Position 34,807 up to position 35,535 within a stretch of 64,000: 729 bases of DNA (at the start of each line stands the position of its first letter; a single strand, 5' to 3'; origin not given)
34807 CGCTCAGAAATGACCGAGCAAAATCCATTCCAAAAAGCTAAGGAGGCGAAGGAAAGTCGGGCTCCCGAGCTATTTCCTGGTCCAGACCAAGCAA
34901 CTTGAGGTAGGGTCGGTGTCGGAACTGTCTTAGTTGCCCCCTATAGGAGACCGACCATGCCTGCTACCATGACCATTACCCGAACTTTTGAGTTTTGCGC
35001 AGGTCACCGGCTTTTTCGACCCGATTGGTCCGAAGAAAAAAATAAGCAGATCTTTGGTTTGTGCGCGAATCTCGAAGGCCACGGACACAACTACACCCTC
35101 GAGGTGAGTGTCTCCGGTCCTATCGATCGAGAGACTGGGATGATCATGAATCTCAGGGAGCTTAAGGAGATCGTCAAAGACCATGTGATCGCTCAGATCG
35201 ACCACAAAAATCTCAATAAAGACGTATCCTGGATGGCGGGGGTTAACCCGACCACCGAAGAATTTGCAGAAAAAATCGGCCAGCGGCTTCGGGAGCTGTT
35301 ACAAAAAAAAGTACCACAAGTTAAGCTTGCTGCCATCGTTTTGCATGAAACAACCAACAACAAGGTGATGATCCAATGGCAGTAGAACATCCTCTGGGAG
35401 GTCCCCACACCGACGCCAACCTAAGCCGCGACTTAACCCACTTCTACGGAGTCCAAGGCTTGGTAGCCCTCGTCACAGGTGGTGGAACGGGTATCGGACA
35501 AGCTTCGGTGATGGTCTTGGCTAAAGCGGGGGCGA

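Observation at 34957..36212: BH4-type PTPS (CX5HGH) translationally coupled to an SDR: candidate sepiapterin-reductase pair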

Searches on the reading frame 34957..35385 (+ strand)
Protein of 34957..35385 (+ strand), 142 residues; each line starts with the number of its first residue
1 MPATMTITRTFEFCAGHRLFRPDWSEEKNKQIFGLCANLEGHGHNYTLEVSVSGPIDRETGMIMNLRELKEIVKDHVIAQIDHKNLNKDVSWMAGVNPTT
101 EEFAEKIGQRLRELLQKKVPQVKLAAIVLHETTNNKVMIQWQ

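Call 3: search_protein_families(library=pfam, proteins=[window:34957-35385:+])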
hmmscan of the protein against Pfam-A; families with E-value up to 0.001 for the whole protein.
window:34957-35385:+ (142 aa): 1 family
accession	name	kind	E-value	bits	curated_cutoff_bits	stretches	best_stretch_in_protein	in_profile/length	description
PF01242.24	PTPS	-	5.8e-31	107.4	22.4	1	6-138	1-117/121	6-pyruvoyl tetrahydropterin synthase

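Call 4: search_protein_families(library=ncbifam, proteins=[window:34957-35385:+])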
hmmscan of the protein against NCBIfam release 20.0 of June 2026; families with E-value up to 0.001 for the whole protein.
window:34957-35385:+ (142 aa): 2 families
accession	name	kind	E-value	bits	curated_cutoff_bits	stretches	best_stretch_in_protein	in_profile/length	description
TIGR00039.1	6PTHBS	subfamily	1.6e-24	86.6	125.5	1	5-135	2-115/124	6-pyruvoyl tetrahydropterin synthase/6-carboxytetrahydropterin synthase family protein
TIGR03367.1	queuosine_QueD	equivalog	8.9e-20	70.9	89.25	1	7-112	2-91/92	6-carboxytetrahydropterin synthase QueD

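Call 5: search_solved_structures(query=window:34957-35385:+, max_evalue=0.01, show_alignments=4)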
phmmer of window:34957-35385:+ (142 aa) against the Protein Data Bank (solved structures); distinct sequences matched with E-value up to 0.01: 9.
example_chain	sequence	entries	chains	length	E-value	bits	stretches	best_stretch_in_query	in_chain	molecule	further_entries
1b66_A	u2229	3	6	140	9.7e-29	103.5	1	7-139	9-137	6-PYRUVOYL TETRAHYDROPTERIN SYNTHASE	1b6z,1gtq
3i2b_A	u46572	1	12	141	6.6e-28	100.8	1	7-139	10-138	6-pyruvoyl tetrahydrobiopterin synthase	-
2g64_A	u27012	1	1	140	3.9e-20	75.6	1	5-133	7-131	Putative 6-pyruvoyl tetrahydrobiopterin synthase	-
2dj6_A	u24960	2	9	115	6.6e-13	52.2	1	41-141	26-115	hypothetical protein PH0634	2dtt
2oba_A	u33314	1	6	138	5.7e-08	36.2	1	36-117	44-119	Probable 6-pyruvoyl tetrahydrobiopterin synthase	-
4ntm_A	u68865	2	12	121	4.2e-06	30.2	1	6-114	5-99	6-carboxy-5,6,7,8-tetrahydropterin synthase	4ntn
3qn0_A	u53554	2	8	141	6.5e-06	29.5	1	6-114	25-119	6-carboxy-5,6,7,8-tetrahydropterin synthase | 6-pyruvoyl tetrahydrobiopterin synthase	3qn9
4ntk_A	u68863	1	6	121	8.4e-06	29.2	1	41-114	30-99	6-carboxy-5,6,7,8-tetrahydropterin synthase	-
3qna_A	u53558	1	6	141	1.3e-05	28.5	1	41-114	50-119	6-carboxy-5,6,7,8-tetrahydropterin synthase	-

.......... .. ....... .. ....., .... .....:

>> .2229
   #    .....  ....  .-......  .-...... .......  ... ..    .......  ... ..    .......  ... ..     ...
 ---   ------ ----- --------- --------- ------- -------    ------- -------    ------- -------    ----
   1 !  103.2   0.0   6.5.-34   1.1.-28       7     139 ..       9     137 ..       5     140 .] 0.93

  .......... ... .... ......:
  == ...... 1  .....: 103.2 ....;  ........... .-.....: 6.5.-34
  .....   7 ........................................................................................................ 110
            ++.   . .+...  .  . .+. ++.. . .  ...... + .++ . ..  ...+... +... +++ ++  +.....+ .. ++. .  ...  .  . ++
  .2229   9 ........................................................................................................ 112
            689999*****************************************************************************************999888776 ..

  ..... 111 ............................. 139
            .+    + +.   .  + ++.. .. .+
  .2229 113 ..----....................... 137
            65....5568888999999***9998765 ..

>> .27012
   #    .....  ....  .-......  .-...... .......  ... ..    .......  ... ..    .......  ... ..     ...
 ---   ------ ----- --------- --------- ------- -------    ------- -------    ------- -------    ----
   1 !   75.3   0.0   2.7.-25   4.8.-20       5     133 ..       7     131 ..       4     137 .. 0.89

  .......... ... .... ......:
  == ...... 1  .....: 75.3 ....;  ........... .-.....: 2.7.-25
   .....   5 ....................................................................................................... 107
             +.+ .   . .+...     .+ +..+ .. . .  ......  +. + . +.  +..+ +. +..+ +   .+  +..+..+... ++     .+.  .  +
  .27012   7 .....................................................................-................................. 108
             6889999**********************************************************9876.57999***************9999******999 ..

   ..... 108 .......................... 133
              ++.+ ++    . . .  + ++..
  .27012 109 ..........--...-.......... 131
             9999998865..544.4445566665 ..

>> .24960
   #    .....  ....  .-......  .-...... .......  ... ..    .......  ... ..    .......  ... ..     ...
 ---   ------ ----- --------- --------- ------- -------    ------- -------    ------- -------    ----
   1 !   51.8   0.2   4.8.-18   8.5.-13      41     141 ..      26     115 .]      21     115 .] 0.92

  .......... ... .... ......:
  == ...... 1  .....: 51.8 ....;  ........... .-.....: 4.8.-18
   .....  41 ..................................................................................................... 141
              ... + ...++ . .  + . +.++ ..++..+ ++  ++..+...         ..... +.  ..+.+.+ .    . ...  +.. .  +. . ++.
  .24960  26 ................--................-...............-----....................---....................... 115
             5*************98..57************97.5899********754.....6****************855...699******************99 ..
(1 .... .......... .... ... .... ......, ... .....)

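Call 18: find_homologous_proteins(query=window:34957-35385:+, max_evalue=1e-10)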
Query window:34957-35385:+ (142 aa): 349 proteins with E <= 1e-10 among 357 candidates; the best 120 are listed.
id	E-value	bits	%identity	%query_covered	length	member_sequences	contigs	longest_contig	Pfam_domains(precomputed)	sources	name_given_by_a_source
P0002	9.8e-91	319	100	100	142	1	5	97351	PF01242.25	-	-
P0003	6.2e-87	307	96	100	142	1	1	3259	PF01242.25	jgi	jgi:6-pyruvoyltetrahydropterin/6-carboxytetrahydropterin synthase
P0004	1.0e-70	254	80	96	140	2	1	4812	PF01242.25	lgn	-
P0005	5.6e-68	245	78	97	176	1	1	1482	PF01242.25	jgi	jgi:6-pyruvoyltetrahydropterin/6-carboxytetrahydropterin synthase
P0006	6.5e-67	242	75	97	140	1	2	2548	PF01242.25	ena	-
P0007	4.9e-65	236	78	94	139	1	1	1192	PF01242.25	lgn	-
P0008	3.2e-64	233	77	94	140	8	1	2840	PF01242.25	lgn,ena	-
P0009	3.2e-64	233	74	96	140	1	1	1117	PF01242.25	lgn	-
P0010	2.5e-63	230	76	94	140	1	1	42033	PF01242.25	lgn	-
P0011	3.2e-63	230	74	94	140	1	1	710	PF01242.25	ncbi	-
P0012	3.4e-62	227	74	94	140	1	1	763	PF01242.25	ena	-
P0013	3.1e-60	220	72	94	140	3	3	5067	PF01242.25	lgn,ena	-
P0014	6.0e-60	219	70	94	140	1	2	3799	PF01242.25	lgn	-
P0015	8.6e-60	219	71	94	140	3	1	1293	PF01242.25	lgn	-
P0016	2.1e-59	217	69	94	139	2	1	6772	PF01242.25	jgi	jgi:6-pyruvoyltetrahydropterin/6-carboxytetrahydropterin synthase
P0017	3.1e-59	217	70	94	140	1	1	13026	PF01242.25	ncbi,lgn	-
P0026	1.3e-57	212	66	98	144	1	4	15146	PF01242.25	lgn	-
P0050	9.5e-53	196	62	99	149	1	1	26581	PF01242.25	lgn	-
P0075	6.0e-37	145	53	92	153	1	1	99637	PF01242.25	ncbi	-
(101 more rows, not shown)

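Call 20: find_related_loci(query=A1, collection=genome_contigs, flank=6000)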
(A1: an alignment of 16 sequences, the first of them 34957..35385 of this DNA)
Query A1 (142 aa) in genome_contigs; peptide patterns used: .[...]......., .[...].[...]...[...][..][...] (x = any residue, [..] = any of these).
600 stretches matched a pattern (row limit reached: there are more); 598 encode a relative of the query (tblastn E <= 1e-3); the best 80 are kept; 80 distinct loci.
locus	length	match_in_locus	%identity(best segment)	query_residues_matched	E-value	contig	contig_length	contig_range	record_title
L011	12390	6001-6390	47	5-138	3e-38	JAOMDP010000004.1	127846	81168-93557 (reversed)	Nitrospinota bacterium isolate AH-558-C10 AH-558-C10_NODE_4, whole genome shotgun sequence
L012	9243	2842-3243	49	3-140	2e-38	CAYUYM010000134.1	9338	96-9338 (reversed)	MAG TPA_asm: uncultured Chromatiales bacterium isolate SRP220891_co1_215 genome assembly, contig: NODE_14352_length_9338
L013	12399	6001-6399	45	1-137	2e-37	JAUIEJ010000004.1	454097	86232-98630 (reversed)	MAG: Gemmatimonadota bacterium isolate 8_bin.26 NODE_34_length_454097_cov_2.657755, whole genome shotgun sequence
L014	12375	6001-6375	52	7-135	2e-37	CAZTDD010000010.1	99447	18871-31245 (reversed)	MAG TPA_asm: uncultured bacterium isolate SRP141376_co1_272 genome assembly, contig: NODE_528_length_99447_cov_8.373430,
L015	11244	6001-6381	46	5-135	1e-37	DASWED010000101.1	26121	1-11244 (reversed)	MAG TPA_asm: Actinomycetota bacterium isolate SMAG_U2753 k141_183977, whole genome shotgun sequence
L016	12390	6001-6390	47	1-135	4e-37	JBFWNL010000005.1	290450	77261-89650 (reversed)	MAG: Bacteriovoracia bacterium isolate CA_2019_TPBF_111 NODE_360_length_290450_cov_7.860786_TPBF, whole genome shotgun s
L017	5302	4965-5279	53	7-111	1e-36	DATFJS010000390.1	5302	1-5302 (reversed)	MAG TPA_asm: Longimicrobiales bacterium isolate SMAG_U9150 k141_104032, whole genome shotgun sequence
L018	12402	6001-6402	49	2-137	8e-37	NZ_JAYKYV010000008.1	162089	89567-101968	Flagellimonas halotolerans strain SYSU M86414 NODE_8_length_162089_cov_205.207293, whole genome shotgun sequence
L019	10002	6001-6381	46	1-132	1e-36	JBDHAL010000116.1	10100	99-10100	MAG: Gemmatimonadota bacterium isolate M3-44_Bin_235 M3-44_Bin_235_scaffold_31097, whole genome shotgun sequence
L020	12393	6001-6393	46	5-137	4e-36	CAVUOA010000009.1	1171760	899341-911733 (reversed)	MAG: Ignavibacteriota bacterium isolate MFD02416.bin.2.75 genome assembly, contig: contig_19946, whole genome shotgun se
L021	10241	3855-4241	44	5-137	3e-36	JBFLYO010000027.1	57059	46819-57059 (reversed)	MAG: Bacteroidota bacterium isolate MAG087 MAG087_27, whole genome shotgun sequence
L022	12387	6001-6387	47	5-137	1e-35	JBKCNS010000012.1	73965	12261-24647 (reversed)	MAG: Candidatus Kapaibacterium sp. isolate samp_506_metadecoder_925 samp_506_274274, whole genome shotgun sequence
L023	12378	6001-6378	46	7-135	1e-35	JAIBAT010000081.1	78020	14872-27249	MAG: Candidatus Sumerlaeaceae bacterium isolate SSF23 NODE_5471_length_78020_cov_5.732402, whole genome shotgun sequence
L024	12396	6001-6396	45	5-140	7e-36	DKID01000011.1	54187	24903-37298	MAG TPA_asm: Nitrospina sp. UBA6727 UBA6727_contig_607, whole genome shotgun sequence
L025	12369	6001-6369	49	5-131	8e-36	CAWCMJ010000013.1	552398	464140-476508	MAG: uncultured Acidobacteriaceae bacterium isolate MFD05502.bin.1.234 genome assembly, contig: contig_33253, whole geno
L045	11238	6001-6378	45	7-136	6e-34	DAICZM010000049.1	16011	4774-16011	MAG TPA_asm: Ktedonobacterales bacterium isolate clean319 NODE_49_length_16011_cov_4.025857, whole genome shotgun sequen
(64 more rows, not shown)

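Call 23: find_encoding_contigs(protein=P0010, flank=6000, max_places=2)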
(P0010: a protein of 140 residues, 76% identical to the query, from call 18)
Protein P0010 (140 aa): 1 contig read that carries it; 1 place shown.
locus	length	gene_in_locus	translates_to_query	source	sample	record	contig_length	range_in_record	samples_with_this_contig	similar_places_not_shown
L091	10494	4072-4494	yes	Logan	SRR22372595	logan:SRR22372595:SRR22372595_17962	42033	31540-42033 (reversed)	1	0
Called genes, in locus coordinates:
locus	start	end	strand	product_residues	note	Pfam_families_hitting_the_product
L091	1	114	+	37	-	?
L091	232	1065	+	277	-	PF04116:FA_hydroxylase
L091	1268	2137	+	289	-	PF00089:Trypsin, PF13365:Trypsin_2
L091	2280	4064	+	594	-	PF00351:Biopterin_H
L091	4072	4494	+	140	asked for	PF01242:PTPS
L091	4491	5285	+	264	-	PF23441:SDR, PF00106:adh_short, PF08659:KR, PF13561:adh_short_C2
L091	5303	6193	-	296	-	PF13442:Cytochrome_CBB3 (weak), PF00034:Cytochrom_C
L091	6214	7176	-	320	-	PF00892:EamA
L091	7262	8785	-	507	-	PF00883:Peptidase_M17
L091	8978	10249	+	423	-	PF03952:Enolase_N, PF00113:Enolase_C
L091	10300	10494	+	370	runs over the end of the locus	PF04389:Peptidase_M28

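Call 24: find_encoding_contigs(protein=P0050, flank=6000, max_places=2)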
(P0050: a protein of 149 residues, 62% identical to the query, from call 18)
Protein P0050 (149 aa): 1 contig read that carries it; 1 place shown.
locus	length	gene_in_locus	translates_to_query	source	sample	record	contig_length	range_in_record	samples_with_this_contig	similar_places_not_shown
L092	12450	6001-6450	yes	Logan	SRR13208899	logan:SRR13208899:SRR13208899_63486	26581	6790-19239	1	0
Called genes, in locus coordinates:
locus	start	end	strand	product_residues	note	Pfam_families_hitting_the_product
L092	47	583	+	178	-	PF09832:DUF2059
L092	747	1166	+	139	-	PF12833:HTH_18, PF00165:HTH_AraC (weak)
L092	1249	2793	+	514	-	PF00072:Response_reg, PF00158:Sigma54_activat, PF14532:Sigma54_activ_2, PF07728:AAA_5, PF25601:AAA_lid_14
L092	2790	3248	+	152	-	PF02152:FolB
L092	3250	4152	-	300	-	-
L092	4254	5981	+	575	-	PF00351:Biopterin_H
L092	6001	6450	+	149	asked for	PF01242:PTPS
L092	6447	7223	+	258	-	PF00106:adh_short, PF08659:KR, PF23441:SDR, PF13561:adh_short_C2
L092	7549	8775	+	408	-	-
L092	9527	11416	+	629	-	PF11028:TMEM260_N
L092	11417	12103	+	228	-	PF00535:Glycos_transf_2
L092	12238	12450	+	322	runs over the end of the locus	PF01073:3Beta_HSD, PF01370:Epimerase, PF02719:Polysacc_synt_2, PF04321:RmlD_sub_bind, PF13460:NAD_binding_10, PF16363:GDP_Man_Dehyd, PF07993:NAD_binding_4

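Call 25: find_encoding_contigs(protein=P0026, flank=6000, max_places=2)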
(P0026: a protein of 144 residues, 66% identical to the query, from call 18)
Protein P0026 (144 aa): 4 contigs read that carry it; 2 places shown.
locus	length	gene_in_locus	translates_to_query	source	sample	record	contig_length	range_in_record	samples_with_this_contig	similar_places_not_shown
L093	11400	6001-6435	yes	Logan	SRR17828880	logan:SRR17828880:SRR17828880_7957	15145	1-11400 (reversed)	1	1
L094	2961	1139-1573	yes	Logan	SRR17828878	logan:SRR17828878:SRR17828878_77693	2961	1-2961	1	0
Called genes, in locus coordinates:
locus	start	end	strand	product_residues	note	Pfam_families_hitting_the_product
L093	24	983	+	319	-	PF11060:DUF2861 (weak)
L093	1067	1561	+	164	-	PF11026:DUF2721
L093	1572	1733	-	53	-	-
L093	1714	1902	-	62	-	-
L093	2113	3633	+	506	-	PF00072:Response_reg, PF00158:Sigma54_activat, PF14532:Sigma54_activ_2, PF07728:AAA_5 (weak), PF25601:AAA_lid_14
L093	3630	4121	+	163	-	PF02152:FolB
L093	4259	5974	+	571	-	PF00351:Biopterin_H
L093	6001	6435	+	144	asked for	PF01242:PTPS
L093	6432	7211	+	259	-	PF23441:SDR, PF00106:adh_short, PF08659:KR, PF13561:adh_short_C2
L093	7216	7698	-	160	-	PF00293:NUDIX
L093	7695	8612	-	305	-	PF00892:EamA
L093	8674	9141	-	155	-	-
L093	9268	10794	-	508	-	PF00883:Peptidase_M17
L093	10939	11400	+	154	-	?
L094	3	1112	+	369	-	?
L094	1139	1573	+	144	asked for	PF01242:PTPS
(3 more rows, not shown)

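Call 26: find_encoding_contigs(protein=P0017, flank=6000, max_places=2)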
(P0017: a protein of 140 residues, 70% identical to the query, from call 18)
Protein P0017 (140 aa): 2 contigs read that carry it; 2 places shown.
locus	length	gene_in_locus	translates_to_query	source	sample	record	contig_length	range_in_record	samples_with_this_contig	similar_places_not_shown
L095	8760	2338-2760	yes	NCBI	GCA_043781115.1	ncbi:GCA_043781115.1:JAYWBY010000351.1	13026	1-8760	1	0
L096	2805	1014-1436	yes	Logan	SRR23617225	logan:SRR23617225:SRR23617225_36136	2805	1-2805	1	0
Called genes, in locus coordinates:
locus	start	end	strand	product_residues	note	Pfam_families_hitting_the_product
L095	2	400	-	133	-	?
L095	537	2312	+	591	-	PF00351:Biopterin_H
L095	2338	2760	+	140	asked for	PF01242:PTPS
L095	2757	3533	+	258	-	PF00106:adh_short, PF23441:SDR, PF08659:KR, PF13561:adh_short_C2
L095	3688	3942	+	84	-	PF00856:SET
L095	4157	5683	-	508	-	PF00883:Peptidase_M17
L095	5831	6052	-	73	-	-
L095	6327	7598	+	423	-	PF03952:Enolase_N, PF00113:Enolase_C, PF13378:MR_MLE_C (weak)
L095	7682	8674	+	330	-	PF04389:Peptidase_M28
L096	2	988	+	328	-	?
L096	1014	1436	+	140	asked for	PF01242:PTPS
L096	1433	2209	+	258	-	PF00106:adh_short, PF23441:SDR, PF08659:KR, PF13561:adh_short_C2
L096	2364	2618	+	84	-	PF00856:SET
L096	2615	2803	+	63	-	?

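Call 27: find_encoding_contigs(protein=P0075, flank=6000, max_places=2)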
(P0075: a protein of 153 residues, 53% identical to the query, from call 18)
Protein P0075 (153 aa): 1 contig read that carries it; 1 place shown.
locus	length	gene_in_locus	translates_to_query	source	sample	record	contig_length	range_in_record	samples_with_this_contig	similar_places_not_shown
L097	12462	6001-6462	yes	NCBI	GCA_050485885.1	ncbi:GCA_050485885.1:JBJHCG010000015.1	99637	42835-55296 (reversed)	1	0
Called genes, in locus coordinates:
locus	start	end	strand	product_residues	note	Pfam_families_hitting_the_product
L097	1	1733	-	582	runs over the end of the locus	PF00246:Peptidase_M14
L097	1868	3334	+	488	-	PF00206:Lyase_1, PF10415:FumaraseC_C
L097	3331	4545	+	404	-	PF00990:GGDEF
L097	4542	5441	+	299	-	PF01261:AP_endonuc_2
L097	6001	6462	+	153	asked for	PF01242:PTPS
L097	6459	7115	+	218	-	PF01227:GTP_cyclohydroI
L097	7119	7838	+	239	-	PF00106:adh_short, PF08659:KR (weak), PF13561:adh_short_C2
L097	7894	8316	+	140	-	PF01242:PTPS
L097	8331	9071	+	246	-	-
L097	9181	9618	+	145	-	PF13424:TPR_12 (faint), PF16918:PknG_TPR (weak), PF24575:TPR_Slam (faint), PF00515:TPR_1 (faint), PF07719:TPR_2 (faint), PF13174:TPR_6 (faint), PF13432:TPR_16 (weak), PF14559:TPR_19 (weak), +4 more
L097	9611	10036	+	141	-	PF02566:OsmC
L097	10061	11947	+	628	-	PF00501:AMP-binding, PF23562:AMP-binding_C_3 (faint)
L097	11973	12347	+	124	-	PF03091:CutA1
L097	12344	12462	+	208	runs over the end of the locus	PF01661:Macro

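Call 47: search_protein_families(library=ncbifam, proteins=[L097:7119-7838:+, L016:5258-5995:+, L045:5262-5975:+, L092:2790-3248:+], max_evalue=1e-10)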
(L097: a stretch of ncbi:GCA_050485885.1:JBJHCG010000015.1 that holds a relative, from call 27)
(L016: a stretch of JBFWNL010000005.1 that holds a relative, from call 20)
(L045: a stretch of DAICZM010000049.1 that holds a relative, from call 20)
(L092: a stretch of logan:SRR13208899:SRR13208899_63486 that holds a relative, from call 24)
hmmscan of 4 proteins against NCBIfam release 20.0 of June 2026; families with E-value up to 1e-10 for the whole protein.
L097:7119-7838:+ (239 aa): 184 families (the best 25 are shown)
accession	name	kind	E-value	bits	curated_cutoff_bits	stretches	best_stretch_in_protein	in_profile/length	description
NF005594.0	PRK07326.1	equivalog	2.5e-41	141.8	271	1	7-227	5-220/237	SDR family oxidoreductase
NF005672.0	PRK07454.1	equivalog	3.6e-41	140.9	234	1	9-228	7-226/241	SDR family oxidoreductase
NF005878.0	PRK07825.1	subfamily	6.9e-40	137.1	287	1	5-226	6-220/278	short chain dehydrogenase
NF006565.0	PRK09072.1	equivalog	2.5e-38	132.1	238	1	6-220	3-215/265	SDR family oxidoreductase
NF005806.0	PRK07666.1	equivalog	4.9e-37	127.5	286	1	6-219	5-217/239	3-ketoacyl-ACP reductase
NF005495.0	PRK07109.1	subfamily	2.3e-35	122.5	264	1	6-226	6-231/334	SDR family oxidoreductase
NF040690.1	mycolate_SDR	equivalog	3.8e-35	121.6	380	1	3-186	3-188/265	mycolate reductase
NF006073.0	PRK08219.1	equivalog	6.8e-35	120.8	218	1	9-232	4-218/227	SDR family oxidoreductase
NF004823.0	PRK06179.1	subfamily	5.8e-34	117.8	310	1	9-191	6-183/271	oxidoreductase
NF005559.1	PRK07231.1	subfamily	1e-33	116.9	215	1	6-223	2-229/249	glucose 1-dehydrogenase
NF009466.0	PRK12826.1-2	subfamily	1.6e-33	116.2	222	1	9-223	4-226/248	3-oxoacyl-ACP reductase FabG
NF005854.0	PRK07775.1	equivalog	9.7e-33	113.6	260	1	9-234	11-248/274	SDR family oxidoreductase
NF009468.0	PRK12826.1-4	equivalog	3e-32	112.3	318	1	6-198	5-201/256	SDR family oxidoreductase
NF004526.0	PRK05872.1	subfamily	7.9e-32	110.5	276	1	4-194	6-197/297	short-chain dehydrogenase/reductase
TIGR01963.1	PHB_DH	subfamily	1.5e-31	109.6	307.05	1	9-191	2-187/255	3-hydroxybutyrate dehydrogenase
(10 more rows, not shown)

L016:5258-5995:+ (245 aa): 206 families (the best 25 are shown)
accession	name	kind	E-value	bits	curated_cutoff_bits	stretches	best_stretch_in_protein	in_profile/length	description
NF005559.1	PRK07231.1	subfamily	3e-53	180.9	215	1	9-240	2-243/249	glucose 1-dehydrogenase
NF005681.0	PRK07478.1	subfamily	1.8e-48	165.1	267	1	8-237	3-242/254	SDR family oxidoreductase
NF005594.0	PRK07326.1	equivalog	3.7e-48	164.2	271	1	9-228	4-219/237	SDR family oxidoreductase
NF009466.0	PRK12826.1-2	subfamily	5.6e-48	163.6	222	1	12-242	4-242/248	3-oxoacyl-ACP reductase FabG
NF004791.0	PRK06138.1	equivalog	7.4e-47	159.8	312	1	8-204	2-194/252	SDR family oxidoreductase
NF004198.0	PRK05653.1-3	equivalog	1.2e-46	159.3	296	1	8-240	4-242/248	3-oxoacyl-ACP reductase FabG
TIGR01830.1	3oxo_ACP_reduc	equivalog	2e-46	158.7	297.75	1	14-241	1-235/239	3-oxoacyl-[acyl-carrier-protein] reductase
NF005806.0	PRK07666.1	equivalog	3.2e-45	154.3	286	1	8-203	4-196/239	3-ketoacyl-ACP reductase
NF009093.0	PRK12429.1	subfamily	8e-45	153.1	258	1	9-203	3-194/259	3-hydroxybutyrate dehydrogenase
NF052558.1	MBtsdlDhBudC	equivalog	2.2e-44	151.9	270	1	11-240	3-237/250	meso-2,3-butanediol dehydrogenase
NF004203.0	PRK05653.2-4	subfamily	8.9e-44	149.8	313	1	9-205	4-199/260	3-oxoacyl-ACP reductase FabG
NF005067.0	PRK06484.1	equivalog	4.7e-43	147.5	713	1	11-204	9-199/524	short chain dehydrogenase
NF006110.0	PRK08261.1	equivalog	5.2e-42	144.3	410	1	8-240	211-446/454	3-oxoacyl-ACP reductase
NF006070.0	PRK08213.1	subfamily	1.2e-41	142.9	279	1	8-203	9-206/259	gluconate 5-dehydrogenase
NF009468.0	PRK12826.1-4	equivalog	2e-41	142.4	318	1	8-235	4-238/256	SDR family oxidoreductase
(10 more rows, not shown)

L045:5262-5975:+ (237 aa): 212 families (the best 25 are shown)
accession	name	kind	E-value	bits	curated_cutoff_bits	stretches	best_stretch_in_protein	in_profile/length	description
NF004791.0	PRK06138.1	equivalog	5.9e-54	183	312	1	1-201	1-197/252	SDR family oxidoreductase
NF005559.1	PRK07231.1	subfamily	6.7e-52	176.5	215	1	3-232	2-242/249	glucose 1-dehydrogenase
NF009466.0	PRK12826.1-2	subfamily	2.2e-51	174.7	222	1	4-232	2-239/248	3-oxoacyl-ACP reductase FabG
NF004198.0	PRK05653.1-3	equivalog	1.5e-50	172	296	1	3-232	5-241/248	3-oxoacyl-ACP reductase FabG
TIGR01830.1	3oxo_ACP_reduc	equivalog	5.6e-50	170.3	297.75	1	8-229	1-230/239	3-oxoacyl-[acyl-carrier-protein] reductase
NF004818.0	PRK06172.1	equivalog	5.7e-50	170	336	1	2-199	4-199/253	SDR family oxidoreductase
NF005681.0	PRK07478.1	subfamily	1.3e-49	168.8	267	1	2-214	3-226/254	SDR family oxidoreductase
NF005806.0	PRK07666.1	equivalog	1.8e-49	168.2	286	1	2-213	4-215/239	3-ketoacyl-ACP reductase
NF009093.0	PRK12429.1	subfamily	4.7e-49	167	258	1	2-202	2-199/259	3-hydroxybutyrate dehydrogenase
NF006072.0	PRK08217.1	subfamily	1.9e-48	165.5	298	1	1-206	1-212/253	3-ketoacyl-(acyl-carrier-protein) reductase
NF005309.0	PRK06841.1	subfamily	5.7e-48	163.6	286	1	2-231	12-246/255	GolD/DthD family dehydrogenase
NF005672.0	PRK07454.1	equivalog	2.7e-47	161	234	1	4-196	5-194/241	SDR family oxidoreductase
NF052558.1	MBtsdlDhBudC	equivalog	4.7e-46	157.4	270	1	4-232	2-236/250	meso-2,3-butanediol dehydrogenase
NF004203.0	PRK05653.2-4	subfamily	4.9e-46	157.2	313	1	2-197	3-197/260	3-oxoacyl-ACP reductase FabG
NF005594.0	PRK07326.1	equivalog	1.6e-45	155.5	271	1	2-224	3-221/237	SDR family oxidoreductase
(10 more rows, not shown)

L092:2790-3248:+ (152 aa): 2 families
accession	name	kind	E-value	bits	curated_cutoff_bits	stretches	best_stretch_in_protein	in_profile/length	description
TIGR00526.1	folB_dom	domain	1e-14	54.8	45.05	1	8-107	8-106/122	FolB domain-containing protein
TIGR00525.1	folB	equivalog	7.2e-13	49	72.15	1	8-111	7-108/116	dihydroneopterin aldolase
